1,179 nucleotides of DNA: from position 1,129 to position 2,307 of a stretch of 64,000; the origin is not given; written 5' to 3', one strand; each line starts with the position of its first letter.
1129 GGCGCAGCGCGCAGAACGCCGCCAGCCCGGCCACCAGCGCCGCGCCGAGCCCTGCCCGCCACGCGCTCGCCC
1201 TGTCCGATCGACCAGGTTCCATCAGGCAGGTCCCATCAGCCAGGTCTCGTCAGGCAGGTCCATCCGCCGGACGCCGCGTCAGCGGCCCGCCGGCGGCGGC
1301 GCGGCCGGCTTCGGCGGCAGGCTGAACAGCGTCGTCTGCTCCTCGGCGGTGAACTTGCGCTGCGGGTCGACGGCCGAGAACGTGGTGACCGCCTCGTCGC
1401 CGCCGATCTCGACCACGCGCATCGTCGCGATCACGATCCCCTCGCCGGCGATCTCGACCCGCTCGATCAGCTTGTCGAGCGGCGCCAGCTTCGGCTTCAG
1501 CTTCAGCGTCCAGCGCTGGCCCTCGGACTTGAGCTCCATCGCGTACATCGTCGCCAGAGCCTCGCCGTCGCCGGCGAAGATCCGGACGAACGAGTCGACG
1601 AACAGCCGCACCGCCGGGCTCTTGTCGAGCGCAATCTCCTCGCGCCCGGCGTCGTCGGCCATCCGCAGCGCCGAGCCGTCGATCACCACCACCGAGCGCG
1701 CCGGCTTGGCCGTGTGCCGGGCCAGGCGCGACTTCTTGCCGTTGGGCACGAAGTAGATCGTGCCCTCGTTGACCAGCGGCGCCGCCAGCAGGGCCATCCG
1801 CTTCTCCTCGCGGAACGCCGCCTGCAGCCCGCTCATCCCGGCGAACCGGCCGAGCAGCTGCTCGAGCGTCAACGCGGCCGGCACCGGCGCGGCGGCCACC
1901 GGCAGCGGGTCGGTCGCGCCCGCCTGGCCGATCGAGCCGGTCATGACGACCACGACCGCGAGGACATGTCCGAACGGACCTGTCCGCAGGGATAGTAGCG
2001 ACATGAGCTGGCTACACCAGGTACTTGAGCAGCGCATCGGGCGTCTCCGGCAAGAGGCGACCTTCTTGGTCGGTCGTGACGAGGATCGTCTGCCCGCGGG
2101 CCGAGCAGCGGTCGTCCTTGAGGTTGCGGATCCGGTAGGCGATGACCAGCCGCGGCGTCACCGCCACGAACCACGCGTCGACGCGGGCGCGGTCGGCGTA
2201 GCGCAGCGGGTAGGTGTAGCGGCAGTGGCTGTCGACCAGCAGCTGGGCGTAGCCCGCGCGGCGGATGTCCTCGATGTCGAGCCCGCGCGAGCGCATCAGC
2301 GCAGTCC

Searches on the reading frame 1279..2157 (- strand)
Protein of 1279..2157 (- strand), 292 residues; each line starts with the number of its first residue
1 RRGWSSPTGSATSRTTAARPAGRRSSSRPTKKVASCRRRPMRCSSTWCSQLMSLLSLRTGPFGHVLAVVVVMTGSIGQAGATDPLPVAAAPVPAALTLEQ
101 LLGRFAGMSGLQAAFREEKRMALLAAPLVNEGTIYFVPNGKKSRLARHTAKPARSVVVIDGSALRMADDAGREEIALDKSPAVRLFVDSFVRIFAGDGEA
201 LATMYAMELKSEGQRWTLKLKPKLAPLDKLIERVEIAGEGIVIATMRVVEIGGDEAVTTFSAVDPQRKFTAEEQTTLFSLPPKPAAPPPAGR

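Call 9: search_protein_families(library=pfam, proteins=[window:1279-2157:-], max_evalue=0.001)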
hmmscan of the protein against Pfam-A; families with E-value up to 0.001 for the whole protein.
window:1279-2157:- (292 aa): 2 families
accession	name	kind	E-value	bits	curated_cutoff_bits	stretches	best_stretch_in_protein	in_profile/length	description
PF19574.5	LolA_3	-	1.4e-10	41.2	23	1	92-258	3-167/192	Outer membrane lipoprotein carrier protein LolA-like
PF03548.22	LolA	-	3.6e-06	27.2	23.6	1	144-272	36-160/165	Outer membrane lipoprotein carrier protein LolA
